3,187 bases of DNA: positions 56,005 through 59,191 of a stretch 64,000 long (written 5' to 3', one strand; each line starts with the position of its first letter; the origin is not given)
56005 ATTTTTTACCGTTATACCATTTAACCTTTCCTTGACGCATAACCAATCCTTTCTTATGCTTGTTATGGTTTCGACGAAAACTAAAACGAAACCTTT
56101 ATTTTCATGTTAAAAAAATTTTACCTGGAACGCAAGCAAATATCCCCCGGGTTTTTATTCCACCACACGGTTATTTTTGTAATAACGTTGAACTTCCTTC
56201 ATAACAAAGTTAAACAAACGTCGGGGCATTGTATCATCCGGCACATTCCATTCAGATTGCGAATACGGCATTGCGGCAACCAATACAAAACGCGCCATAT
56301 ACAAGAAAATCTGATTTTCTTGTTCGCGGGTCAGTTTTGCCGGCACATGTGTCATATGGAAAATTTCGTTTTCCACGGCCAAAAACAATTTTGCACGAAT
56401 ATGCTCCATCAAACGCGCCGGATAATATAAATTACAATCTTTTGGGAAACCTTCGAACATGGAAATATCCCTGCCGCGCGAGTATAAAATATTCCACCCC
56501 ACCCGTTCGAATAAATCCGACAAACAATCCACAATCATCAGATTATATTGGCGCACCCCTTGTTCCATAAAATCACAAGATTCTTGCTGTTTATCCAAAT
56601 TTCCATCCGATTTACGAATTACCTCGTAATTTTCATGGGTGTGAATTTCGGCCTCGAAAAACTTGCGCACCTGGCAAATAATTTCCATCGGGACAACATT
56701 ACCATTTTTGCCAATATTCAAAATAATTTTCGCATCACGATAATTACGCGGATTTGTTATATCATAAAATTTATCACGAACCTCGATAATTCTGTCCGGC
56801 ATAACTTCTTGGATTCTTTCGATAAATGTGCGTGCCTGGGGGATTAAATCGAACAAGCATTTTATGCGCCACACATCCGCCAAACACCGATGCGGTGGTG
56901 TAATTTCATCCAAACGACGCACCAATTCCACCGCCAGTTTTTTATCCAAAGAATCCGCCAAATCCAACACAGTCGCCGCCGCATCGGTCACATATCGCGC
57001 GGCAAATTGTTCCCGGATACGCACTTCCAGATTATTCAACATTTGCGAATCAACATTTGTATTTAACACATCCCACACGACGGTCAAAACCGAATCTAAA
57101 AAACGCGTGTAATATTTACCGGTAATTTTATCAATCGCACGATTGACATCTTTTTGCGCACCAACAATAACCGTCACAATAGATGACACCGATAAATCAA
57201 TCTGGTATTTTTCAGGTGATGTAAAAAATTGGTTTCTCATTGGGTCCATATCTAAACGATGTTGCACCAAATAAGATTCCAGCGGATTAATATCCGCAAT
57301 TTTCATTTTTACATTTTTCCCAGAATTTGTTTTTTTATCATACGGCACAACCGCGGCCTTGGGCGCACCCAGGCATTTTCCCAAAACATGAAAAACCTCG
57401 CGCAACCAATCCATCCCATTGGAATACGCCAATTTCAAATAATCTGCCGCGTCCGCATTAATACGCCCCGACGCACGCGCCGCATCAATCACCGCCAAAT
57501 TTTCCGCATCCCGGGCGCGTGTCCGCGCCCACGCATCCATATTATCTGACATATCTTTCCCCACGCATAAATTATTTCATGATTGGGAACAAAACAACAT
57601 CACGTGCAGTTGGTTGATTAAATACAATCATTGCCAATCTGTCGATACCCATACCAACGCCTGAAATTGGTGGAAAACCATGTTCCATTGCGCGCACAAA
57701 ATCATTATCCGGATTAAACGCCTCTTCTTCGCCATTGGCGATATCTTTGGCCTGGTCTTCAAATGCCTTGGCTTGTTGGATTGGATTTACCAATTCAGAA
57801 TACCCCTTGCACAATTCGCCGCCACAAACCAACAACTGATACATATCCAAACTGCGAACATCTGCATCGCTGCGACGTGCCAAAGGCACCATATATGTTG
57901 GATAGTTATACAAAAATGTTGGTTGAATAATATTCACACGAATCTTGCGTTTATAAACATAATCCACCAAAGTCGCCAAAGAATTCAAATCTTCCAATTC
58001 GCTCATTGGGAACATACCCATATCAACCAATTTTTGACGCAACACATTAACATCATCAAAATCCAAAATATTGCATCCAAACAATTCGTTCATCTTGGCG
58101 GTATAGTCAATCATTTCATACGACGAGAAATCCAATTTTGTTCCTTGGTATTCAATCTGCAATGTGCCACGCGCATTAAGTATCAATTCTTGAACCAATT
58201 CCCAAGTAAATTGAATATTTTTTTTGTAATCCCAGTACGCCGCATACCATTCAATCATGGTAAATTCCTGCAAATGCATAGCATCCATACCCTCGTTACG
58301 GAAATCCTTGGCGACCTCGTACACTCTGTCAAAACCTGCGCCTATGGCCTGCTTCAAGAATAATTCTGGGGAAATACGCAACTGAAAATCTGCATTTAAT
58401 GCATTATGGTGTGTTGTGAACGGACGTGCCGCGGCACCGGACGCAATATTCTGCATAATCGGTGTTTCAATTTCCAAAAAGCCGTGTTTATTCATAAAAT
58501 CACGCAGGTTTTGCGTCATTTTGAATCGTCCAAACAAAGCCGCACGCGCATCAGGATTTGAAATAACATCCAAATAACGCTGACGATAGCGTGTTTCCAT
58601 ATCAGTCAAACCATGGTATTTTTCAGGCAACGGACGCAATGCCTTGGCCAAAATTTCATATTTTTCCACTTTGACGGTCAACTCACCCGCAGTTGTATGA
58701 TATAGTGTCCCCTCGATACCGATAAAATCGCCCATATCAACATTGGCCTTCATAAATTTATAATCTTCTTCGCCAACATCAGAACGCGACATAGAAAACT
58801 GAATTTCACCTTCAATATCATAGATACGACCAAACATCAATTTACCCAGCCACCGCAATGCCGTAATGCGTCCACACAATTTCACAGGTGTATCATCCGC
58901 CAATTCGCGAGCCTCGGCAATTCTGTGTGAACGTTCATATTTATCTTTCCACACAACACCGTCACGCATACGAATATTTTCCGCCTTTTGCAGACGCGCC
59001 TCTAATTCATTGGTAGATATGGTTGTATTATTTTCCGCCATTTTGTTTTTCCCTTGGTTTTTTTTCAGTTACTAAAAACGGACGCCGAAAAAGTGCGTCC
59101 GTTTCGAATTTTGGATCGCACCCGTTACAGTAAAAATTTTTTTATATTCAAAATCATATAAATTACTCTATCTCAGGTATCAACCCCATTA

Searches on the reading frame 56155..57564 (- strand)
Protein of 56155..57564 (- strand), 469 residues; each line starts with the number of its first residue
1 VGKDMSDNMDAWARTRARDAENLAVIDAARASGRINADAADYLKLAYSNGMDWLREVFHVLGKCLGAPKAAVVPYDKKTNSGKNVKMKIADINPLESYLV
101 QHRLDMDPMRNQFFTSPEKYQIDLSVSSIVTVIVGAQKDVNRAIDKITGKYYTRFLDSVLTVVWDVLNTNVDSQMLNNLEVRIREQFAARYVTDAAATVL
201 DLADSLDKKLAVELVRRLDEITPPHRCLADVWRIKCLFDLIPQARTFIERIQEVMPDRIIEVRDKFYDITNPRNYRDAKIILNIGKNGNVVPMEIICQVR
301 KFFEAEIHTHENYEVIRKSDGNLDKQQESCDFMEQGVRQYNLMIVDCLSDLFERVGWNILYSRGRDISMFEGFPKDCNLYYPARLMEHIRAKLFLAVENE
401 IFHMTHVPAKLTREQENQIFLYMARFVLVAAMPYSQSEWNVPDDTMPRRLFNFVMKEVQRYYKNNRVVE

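Call 19: find_encoding_contigs(protein=window:56155-57564:-, flank=10000, max_places=1)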
Protein window:56155-57564:- (469 aa): no gene with exactly this product is on record in the collection.

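Call 83: search_protein_families(library=pfam, proteins=[window:56155-57564:-], max_evalue=0.001)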
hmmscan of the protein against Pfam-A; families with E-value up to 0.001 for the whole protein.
window:56155-57564:- (469 aa): 0 families

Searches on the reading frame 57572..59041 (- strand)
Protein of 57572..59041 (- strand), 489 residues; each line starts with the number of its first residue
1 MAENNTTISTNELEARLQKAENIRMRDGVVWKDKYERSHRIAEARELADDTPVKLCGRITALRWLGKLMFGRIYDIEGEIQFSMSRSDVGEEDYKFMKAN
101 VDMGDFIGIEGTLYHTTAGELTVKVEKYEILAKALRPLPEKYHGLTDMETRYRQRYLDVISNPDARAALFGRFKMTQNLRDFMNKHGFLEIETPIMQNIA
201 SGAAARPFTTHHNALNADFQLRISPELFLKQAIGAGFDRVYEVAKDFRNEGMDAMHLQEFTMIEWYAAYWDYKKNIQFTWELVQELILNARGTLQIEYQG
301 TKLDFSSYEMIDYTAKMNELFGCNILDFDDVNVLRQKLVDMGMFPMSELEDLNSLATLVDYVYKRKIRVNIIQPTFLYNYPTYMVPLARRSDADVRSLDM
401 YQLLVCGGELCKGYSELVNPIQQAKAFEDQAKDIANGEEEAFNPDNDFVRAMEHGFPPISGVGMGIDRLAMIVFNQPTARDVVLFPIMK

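Call 83: search_protein_families(library=pfam, proteins=[window:57572-59041:-], max_evalue=0.001)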
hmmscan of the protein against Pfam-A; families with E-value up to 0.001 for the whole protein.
window:57572-59041:- (489 aa): 2 families
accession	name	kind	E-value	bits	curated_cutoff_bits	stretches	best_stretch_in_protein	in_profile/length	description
PF00152.25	tRNA-synt_2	-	9.8e-73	245.3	25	1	147-488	1-307/308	tRNA synthetases class II (D, K and N)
PF01336.31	tRNA_anti-codon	-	1.5e-10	41.3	27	1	53-131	1-75/75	OB-fold nucleic acid binding domain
